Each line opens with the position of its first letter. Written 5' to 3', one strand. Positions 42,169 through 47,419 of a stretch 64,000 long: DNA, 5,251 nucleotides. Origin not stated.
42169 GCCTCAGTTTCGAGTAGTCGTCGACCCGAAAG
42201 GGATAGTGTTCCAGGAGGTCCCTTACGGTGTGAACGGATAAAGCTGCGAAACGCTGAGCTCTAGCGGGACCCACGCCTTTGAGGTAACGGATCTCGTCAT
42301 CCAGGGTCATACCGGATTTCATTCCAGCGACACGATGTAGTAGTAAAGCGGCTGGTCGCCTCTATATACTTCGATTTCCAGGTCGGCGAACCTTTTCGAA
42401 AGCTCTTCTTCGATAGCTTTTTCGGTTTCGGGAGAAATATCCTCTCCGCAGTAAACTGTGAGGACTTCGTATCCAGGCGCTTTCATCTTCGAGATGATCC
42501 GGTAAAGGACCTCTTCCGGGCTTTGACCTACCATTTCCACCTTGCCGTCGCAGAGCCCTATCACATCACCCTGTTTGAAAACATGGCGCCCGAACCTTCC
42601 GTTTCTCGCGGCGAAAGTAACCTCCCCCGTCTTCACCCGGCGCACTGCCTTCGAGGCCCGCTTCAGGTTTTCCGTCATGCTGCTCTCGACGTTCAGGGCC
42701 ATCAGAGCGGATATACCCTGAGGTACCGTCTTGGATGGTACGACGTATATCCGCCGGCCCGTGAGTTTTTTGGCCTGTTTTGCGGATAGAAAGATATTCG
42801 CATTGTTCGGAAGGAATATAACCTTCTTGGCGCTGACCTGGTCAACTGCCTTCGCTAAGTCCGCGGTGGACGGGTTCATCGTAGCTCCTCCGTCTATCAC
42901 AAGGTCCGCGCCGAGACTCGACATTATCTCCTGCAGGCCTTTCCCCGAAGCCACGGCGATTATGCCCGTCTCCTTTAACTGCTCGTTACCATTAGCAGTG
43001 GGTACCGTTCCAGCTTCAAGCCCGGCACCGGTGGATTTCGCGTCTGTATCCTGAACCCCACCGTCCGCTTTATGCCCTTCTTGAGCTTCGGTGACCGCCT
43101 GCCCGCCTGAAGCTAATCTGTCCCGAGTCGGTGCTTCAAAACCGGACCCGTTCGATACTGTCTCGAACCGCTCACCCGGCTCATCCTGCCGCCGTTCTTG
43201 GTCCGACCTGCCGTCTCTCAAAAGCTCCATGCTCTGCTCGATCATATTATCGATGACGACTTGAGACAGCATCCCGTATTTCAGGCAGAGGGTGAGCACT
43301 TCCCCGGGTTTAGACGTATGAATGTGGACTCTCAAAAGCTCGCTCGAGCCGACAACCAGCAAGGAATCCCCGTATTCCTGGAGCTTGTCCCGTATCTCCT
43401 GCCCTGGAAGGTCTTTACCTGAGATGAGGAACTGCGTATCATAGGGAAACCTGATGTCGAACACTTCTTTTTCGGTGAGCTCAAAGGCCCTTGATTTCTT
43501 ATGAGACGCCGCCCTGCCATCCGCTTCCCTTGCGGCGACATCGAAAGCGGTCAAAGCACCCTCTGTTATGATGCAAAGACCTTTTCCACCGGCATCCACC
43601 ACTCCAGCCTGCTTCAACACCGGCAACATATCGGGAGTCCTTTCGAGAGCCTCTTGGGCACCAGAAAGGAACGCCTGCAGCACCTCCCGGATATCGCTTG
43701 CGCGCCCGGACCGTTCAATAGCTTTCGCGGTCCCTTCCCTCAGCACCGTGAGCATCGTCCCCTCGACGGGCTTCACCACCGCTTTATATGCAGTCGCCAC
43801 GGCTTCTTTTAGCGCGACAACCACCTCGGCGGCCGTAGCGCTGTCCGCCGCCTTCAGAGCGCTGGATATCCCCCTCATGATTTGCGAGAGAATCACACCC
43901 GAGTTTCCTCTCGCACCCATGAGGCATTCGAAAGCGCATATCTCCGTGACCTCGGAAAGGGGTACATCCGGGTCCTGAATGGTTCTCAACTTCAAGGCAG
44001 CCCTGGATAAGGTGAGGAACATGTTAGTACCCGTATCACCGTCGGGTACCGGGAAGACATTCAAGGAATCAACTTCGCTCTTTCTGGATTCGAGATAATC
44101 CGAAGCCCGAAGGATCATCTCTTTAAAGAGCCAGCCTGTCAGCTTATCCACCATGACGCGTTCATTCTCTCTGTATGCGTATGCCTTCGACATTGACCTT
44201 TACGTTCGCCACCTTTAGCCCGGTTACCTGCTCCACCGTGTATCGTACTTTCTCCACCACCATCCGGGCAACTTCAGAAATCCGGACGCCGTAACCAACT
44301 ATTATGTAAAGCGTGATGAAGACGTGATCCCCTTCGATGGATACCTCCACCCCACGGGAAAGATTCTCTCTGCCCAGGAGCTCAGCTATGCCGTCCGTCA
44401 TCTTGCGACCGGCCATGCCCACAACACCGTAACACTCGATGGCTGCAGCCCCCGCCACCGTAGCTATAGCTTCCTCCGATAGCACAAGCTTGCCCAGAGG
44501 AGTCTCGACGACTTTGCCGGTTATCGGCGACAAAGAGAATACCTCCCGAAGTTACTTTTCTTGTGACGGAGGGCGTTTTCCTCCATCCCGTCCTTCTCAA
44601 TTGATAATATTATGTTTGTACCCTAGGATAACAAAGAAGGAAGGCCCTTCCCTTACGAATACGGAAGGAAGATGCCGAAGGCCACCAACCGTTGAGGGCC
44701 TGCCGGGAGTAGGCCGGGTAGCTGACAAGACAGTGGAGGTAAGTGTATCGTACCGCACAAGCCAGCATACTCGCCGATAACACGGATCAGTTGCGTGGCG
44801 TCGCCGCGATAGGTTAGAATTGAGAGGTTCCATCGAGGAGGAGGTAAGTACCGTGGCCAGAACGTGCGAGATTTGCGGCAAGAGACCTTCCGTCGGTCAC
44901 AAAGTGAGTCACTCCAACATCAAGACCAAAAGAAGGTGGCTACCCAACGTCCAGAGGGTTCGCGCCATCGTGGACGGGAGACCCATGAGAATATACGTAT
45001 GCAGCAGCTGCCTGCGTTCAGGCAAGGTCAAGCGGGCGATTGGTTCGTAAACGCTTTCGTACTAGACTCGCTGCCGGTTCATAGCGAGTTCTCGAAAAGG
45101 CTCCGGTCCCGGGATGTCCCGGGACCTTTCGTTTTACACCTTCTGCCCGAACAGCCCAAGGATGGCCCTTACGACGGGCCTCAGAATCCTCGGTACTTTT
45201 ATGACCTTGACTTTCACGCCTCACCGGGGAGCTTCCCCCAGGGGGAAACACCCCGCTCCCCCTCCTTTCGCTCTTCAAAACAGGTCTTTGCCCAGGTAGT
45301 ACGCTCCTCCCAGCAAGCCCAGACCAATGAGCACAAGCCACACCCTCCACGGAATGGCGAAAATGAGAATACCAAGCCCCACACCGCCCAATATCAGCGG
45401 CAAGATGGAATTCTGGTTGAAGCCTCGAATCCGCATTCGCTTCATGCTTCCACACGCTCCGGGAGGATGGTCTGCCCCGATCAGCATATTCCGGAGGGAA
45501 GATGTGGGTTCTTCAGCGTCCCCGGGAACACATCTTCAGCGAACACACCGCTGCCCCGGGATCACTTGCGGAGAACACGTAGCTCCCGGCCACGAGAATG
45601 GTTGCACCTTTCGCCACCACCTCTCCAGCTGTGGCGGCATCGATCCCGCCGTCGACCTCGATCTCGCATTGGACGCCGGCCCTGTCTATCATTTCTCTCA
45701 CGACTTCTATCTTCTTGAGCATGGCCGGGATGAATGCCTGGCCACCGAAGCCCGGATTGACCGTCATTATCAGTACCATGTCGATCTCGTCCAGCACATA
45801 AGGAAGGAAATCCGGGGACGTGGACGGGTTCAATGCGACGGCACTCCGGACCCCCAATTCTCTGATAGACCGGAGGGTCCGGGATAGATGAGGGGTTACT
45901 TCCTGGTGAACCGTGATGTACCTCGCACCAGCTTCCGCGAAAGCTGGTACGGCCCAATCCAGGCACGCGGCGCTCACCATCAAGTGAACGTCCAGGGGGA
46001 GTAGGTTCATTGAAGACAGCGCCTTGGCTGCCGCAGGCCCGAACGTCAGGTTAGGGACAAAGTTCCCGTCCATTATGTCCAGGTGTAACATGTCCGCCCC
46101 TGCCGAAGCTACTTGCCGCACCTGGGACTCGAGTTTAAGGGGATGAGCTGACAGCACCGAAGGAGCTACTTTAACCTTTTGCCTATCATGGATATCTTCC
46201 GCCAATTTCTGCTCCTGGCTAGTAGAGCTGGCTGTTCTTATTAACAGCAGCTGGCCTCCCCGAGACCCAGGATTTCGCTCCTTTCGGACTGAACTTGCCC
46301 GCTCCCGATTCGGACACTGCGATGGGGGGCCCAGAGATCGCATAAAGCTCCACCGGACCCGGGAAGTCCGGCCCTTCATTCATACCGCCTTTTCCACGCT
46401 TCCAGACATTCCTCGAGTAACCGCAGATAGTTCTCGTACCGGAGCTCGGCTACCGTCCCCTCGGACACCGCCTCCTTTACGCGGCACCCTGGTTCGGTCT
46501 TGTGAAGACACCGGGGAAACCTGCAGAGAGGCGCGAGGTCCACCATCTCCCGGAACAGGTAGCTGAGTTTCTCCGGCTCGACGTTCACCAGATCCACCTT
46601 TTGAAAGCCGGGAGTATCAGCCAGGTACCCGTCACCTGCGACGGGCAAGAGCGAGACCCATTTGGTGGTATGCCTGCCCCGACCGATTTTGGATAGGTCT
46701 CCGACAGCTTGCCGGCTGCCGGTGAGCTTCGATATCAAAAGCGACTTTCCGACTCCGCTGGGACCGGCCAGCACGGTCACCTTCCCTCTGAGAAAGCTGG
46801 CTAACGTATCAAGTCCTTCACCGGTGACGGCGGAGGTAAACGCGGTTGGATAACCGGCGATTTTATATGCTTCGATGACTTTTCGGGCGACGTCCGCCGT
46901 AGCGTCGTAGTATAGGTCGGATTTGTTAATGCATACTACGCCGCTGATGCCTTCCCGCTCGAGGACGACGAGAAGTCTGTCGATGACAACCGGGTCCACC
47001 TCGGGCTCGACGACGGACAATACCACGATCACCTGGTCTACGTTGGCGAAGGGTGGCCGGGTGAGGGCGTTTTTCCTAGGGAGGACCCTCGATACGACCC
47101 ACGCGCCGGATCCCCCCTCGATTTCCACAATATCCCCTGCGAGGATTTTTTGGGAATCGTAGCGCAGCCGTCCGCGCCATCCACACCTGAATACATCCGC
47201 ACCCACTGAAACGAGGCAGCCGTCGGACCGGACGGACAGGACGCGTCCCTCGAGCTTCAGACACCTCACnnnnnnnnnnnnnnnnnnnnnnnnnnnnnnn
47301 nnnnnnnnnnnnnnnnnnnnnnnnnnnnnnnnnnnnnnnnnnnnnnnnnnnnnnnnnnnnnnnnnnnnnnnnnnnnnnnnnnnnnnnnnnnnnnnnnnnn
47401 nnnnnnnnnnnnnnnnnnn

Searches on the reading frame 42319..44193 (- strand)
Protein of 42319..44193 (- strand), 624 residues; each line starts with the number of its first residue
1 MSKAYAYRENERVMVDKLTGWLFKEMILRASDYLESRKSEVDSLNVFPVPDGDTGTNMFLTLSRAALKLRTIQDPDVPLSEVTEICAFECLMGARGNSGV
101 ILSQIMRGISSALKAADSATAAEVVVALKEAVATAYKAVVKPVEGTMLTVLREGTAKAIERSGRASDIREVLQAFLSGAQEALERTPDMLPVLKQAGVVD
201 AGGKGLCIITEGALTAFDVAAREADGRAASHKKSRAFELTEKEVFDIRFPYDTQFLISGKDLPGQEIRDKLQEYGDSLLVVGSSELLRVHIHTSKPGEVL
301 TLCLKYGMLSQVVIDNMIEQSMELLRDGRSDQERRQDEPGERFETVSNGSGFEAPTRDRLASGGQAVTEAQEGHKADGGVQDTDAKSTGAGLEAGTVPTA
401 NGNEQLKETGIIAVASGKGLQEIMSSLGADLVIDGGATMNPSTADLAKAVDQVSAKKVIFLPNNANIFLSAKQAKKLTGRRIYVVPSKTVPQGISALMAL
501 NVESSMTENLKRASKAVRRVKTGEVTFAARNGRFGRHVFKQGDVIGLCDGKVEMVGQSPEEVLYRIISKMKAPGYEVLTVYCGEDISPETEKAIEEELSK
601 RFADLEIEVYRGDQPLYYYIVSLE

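Call 34: search_protein_families(library=pfam, proteins=[window:42319-44193:-], max_evalue=0.00001)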
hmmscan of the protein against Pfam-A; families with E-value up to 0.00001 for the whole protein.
window:42319-44193:- (624 aa): 3 families
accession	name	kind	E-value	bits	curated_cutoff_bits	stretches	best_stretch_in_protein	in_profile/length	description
PF13684.11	FakA-like_C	-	2e-73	246.8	23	1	410-624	1-216/216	Fatty acid kinase subunit A-like, C-terminal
PF02734.22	Dak2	-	9.3e-40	136.8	27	1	48-214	1-173/174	DAK2 domain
PF21645.3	FakA-like_M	-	2.4e-23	82.2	24.9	1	249-322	2-78/80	Fatty acid kinase subunit A-like, middle domain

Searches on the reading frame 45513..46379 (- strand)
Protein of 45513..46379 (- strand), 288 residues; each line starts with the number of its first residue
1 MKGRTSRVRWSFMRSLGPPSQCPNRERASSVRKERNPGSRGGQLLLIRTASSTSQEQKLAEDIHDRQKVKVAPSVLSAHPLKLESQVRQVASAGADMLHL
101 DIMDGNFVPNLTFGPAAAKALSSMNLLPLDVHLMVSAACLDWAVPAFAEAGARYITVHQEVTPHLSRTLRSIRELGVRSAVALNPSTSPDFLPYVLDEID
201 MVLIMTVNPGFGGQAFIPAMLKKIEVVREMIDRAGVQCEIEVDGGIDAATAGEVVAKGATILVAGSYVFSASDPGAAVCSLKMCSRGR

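Call 34: search_protein_families(library=pfam, proteins=[window:45513-46379:-], max_evalue=0.00001)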
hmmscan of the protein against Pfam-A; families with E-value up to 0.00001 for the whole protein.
window:45513-46379:- (288 aa): 1 family
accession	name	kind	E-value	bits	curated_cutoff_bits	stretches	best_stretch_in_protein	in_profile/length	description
PF00834.25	Ribul_P_3_epim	-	2.5e-73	246.1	21.1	1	70-269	1-198/198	Ribulose-phosphate 3 epimerase family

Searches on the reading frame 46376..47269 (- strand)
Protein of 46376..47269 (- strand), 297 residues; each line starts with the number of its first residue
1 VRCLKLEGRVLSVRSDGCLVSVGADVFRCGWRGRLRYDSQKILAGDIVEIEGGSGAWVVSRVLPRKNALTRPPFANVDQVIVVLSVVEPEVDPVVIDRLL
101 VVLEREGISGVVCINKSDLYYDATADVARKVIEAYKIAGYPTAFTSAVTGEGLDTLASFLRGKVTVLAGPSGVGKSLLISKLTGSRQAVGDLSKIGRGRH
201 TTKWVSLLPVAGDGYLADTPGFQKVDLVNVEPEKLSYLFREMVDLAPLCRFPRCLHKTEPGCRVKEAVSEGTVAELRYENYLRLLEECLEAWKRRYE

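Call 34: search_protein_families(library=pfam, proteins=[window:46376-47269:-], max_evalue=0.00001)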
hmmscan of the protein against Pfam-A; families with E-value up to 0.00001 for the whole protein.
window:46376-47269:- (297 aa): 2 families
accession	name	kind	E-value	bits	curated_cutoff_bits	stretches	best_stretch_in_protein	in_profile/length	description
PF03193.22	RsgA_GTPase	-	8.7e-49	166.1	30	1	62-227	1-173/174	RsgA GTPase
PF01926.29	MMR_HSR1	-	6.3e-06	26.7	21.9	0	166-223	3-58/113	50S ribosome-binding GTPase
